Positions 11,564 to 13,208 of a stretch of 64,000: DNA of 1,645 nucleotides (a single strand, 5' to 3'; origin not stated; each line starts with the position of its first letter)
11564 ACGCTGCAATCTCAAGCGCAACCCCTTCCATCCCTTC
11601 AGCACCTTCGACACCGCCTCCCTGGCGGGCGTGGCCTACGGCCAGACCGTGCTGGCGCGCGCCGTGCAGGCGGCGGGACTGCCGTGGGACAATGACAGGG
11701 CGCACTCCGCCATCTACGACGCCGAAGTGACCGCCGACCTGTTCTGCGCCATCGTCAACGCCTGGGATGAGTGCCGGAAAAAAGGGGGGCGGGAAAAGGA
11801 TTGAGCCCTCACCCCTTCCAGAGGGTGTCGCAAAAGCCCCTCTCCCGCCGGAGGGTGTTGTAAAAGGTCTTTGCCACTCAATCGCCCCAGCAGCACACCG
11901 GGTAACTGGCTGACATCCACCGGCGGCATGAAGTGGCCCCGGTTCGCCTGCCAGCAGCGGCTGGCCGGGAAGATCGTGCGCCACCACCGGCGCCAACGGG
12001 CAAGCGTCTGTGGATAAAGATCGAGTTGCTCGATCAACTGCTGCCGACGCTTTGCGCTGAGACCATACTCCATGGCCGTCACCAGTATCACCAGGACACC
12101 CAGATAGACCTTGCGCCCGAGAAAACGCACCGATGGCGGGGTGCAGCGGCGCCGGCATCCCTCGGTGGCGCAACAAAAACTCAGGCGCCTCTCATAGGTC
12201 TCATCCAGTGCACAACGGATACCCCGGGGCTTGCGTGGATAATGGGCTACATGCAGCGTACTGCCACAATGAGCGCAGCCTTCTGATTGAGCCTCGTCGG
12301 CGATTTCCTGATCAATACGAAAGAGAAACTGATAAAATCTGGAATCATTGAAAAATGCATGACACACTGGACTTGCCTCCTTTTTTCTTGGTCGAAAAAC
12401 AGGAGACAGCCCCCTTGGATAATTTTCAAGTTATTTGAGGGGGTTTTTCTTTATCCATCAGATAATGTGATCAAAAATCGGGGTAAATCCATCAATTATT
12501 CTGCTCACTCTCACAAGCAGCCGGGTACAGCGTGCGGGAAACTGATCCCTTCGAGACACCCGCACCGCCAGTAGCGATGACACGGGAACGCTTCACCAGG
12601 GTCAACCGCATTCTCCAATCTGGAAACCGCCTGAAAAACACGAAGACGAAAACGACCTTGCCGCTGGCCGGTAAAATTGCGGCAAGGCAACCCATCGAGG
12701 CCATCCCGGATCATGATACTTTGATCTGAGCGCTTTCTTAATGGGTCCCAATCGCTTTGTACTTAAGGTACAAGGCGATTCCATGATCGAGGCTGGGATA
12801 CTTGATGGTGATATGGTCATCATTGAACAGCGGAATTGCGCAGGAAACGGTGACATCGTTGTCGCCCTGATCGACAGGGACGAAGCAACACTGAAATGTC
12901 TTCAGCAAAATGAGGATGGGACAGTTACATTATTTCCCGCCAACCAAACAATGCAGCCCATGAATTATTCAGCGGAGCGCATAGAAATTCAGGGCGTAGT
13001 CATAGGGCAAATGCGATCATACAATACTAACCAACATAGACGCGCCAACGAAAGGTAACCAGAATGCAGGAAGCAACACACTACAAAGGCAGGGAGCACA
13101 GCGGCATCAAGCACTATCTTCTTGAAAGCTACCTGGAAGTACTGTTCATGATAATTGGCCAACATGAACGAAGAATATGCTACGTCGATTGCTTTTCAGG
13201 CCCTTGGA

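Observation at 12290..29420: About 16-17 kb mosaic defence island with at least four stacked systems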

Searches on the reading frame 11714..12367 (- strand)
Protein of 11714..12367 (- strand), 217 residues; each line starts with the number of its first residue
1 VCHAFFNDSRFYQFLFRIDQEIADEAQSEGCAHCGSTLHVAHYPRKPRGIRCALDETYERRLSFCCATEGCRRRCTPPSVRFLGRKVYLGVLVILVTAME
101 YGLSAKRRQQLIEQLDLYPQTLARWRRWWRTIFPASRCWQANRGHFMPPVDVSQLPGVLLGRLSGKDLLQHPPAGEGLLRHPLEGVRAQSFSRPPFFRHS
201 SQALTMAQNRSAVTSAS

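Call 4: search_protein_families(library=pfam, proteins=[window:11714-12367:-], max_evalue=0.01)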
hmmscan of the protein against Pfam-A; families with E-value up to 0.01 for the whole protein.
window:11714-12367:- (217 aa): 0 families

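Call 83: search_protein_families(library=padloc, proteins=[window:11714-12367:-], max_evalue=0.1)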
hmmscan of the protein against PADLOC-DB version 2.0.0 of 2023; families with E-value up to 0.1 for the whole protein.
window:11714-12367:- (217 aa): 0 families

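Call 88: search_protein_representatives(protein=window:11714-12367:-)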
Query: 217 residues. Proteins with E-value up to 0.001 (for the whole library): 2006; up to 1e-10: 1315; up to 1e-30: 238. The best 150 are listed.
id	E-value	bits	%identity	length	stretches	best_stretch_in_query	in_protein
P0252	4.8e-68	245.7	64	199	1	1-166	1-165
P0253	5.5e-68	245.5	83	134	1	1-132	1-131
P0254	4.4e-59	216.4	55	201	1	1-168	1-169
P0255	2.8e-52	194.1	71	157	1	1-139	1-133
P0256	6.7e-51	189.6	57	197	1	1-149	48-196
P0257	3.1e-48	180.9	52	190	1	1-169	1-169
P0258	6.6e-48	179.8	49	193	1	1-168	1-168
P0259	1.3e-47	178.8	50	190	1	1-167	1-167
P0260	6.0e-47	176.7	58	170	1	1-144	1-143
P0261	9.4e-47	176.0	51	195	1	7-164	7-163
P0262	7.7e-45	169.8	49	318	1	5-175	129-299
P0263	1.4e-44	169.0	48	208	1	5-166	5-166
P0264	1.8e-44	168.5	46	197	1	4-168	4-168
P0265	4.9e-44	167.2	48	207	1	4-169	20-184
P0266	6.0e-44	166.9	50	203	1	8-166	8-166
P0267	6.5e-44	166.8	44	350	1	6-167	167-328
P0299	5.6e-39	150.6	53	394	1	1-135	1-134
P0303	9.0e-39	149.9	45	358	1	6-160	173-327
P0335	1.1e-36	143.1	49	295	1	3-161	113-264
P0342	3.4e-36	141.5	50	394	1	1-163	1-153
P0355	1.9e-35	139.1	52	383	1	13-146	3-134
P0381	2.3e-34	135.5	42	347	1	8-168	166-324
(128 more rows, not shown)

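Call 89: search_protein_families(library=pfam, proteins=[P0262, P0267, P0299, P0342, P0355, P0303, P0381, P0252, P0254, P0335], max_evalue=0.01)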
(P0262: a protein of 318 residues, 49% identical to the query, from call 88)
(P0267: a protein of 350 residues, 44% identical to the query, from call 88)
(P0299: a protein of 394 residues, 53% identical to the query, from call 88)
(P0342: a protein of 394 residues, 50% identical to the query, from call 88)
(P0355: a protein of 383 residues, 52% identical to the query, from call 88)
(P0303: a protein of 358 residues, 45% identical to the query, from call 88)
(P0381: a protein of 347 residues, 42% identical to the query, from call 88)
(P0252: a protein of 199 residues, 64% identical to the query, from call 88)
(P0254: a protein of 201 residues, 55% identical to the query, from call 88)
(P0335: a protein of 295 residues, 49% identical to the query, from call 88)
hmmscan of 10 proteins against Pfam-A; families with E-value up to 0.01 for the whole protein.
P0262 (318 aa): 0 families

P0267 (350 aa): 1 family
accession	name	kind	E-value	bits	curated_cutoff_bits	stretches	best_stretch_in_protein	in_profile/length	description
PF13384.12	HTH_23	-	0.0075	16.5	24.6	0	259-291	10-42/50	Homeodomain-like domain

P0299 (394 aa): 1 family
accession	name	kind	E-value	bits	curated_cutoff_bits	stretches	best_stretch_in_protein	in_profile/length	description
PF13518.12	HTH_28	-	0.0058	17.1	25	0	103-130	11-38/52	Helix-turn-helix domain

P0342 (394 aa): 0 families

P0355 (383 aa): 3 families
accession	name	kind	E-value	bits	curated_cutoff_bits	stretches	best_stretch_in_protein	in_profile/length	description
PF13518.12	HTH_28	-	0.0004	20.8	25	1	87-119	8-38/52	Helix-turn-helix domain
PF13384.12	HTH_23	-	0.00044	20.4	24.6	1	97-118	21-42/50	Homeodomain-like domain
PF13613.12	HTH_Tnp_4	-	0.0016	18.4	27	1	97-121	23-47/53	Helix-turn-helix of DDE superfamily endonuclease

P0303 (358 aa): 0 families

P0381 (347 aa): 0 families

P0252 (199 aa): 1 family
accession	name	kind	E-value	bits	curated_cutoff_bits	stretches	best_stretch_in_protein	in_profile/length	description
PF13384.12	HTH_23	-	0.00086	19.5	24.6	1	108-129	21-42/50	Homeodomain-like domain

P0254 (201 aa): 0 families

P0335 (295 aa): 2 families
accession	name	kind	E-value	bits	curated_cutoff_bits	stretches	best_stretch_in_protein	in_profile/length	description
PF13518.12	HTH_28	-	0.0036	17.8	25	1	210-234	17-38/52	Helix-turn-helix domain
PF02954.25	HTH_8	-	0.0074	16.4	22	0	122-137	11-26/42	Bacterial regulatory protein, Fis family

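Call 95: search_protein_families(library=phrogs, proteins=[window:11714-12367:-], max_evalue=0.001)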
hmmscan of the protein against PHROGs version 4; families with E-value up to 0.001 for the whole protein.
window:11714-12367:- (217 aa): 0 families

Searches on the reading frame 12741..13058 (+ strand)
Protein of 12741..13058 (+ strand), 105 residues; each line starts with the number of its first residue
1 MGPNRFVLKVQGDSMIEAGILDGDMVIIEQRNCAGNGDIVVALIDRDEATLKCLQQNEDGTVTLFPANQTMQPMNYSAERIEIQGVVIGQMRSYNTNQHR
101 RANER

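Call 3: search_protein_families(library=pfam, proteins=[window:12741-13058:+], max_evalue=0.01)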
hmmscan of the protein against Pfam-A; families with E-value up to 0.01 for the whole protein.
window:12741-13058:+ (105 aa): 1 family
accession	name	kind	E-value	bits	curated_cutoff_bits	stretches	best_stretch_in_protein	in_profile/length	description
PF00717.28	Peptidase_S24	-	6.3e-24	84.3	23.3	1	4-88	34-116/116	Peptidase S24-like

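Call 5: search_protein_families(library=padloc, proteins=[window:12741-13058:+], max_evalue=0.001)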
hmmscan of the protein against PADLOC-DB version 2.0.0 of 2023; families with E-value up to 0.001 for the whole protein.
window:12741-13058:+ (105 aa): 0 families

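Call 6: search_protein_families(library=ncbifam, proteins=[window:12741-13058:+], max_evalue=0.001)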
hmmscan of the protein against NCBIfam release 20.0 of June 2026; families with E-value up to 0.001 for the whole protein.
window:12741-13058:+ (105 aa): 2 families
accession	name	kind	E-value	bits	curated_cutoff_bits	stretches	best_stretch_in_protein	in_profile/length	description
TIGR00498.1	lexA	equivalog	4.5e-27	95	110.95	1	4-93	114-201/203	transcriptional repressor LexA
NF007621.2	PRK10276.1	subfamily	2.2e-17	63.1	110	1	6-89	30-112/115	translesion error-prone DNA polymerase V autoproteolytic subunit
